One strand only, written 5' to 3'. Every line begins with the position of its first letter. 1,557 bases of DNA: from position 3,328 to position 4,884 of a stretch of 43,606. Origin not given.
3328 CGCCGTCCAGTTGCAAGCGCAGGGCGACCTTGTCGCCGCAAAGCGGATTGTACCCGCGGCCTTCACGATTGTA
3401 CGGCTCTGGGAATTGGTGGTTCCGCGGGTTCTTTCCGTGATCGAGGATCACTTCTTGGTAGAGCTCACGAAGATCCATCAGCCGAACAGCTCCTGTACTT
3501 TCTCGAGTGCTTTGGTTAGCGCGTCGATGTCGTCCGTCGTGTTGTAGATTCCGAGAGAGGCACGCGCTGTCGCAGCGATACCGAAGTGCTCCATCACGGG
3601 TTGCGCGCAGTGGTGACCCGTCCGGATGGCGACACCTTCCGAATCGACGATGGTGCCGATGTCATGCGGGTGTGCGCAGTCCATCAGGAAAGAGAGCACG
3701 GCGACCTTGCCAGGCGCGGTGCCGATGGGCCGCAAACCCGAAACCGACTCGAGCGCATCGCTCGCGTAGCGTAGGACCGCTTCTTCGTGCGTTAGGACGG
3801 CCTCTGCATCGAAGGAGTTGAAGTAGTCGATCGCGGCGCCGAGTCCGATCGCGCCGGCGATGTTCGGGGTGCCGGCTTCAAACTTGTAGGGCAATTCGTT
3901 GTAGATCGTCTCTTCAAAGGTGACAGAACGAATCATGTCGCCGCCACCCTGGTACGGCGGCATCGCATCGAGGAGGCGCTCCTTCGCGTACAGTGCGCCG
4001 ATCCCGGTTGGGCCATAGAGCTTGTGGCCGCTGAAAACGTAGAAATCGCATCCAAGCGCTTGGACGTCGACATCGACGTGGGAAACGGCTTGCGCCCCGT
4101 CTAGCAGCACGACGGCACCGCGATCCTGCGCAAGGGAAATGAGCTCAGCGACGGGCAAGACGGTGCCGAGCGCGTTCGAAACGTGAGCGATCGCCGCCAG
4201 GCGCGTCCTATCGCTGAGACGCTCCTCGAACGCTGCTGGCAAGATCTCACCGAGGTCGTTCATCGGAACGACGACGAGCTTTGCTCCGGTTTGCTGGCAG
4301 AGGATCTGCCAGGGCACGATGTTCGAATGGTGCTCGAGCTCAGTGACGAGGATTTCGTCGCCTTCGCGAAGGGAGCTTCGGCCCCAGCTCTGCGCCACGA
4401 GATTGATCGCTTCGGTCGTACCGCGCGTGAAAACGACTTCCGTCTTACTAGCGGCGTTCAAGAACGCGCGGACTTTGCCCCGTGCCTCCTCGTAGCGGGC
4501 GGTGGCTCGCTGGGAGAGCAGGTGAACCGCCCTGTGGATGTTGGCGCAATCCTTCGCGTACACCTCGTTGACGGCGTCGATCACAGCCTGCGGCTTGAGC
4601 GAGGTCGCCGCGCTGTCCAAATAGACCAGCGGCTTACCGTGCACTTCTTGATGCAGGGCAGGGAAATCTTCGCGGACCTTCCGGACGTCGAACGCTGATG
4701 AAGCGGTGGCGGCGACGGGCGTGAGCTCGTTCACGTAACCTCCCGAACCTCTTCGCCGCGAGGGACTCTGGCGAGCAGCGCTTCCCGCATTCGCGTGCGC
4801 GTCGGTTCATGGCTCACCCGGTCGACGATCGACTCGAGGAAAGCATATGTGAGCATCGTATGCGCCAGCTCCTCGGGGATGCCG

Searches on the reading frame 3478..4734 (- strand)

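Call 79: search_protein_families(library=pfam, proteins=[window:3478-4734:-], max_evalue=0.0001)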
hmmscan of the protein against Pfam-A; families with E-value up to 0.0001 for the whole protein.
window:3478-4734:- (418 aa): 3 families
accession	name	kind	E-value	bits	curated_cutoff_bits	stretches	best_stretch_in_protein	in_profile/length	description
PF00266.25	Aminotran_5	-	2.3e-144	481.4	21.5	1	37-406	1-371/371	Aminotransferase class-V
PF00155.27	Aminotran_1_2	-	2.2e-08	34.1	19.7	1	44-258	17-241/361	Aminotransferase class I and II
PF01041.23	DegT_DnrJ_EryC1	-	2.2e-05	24.3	19.8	1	89-218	31-151/360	DegT/DnrJ/EryC1/StrS aminotransferase family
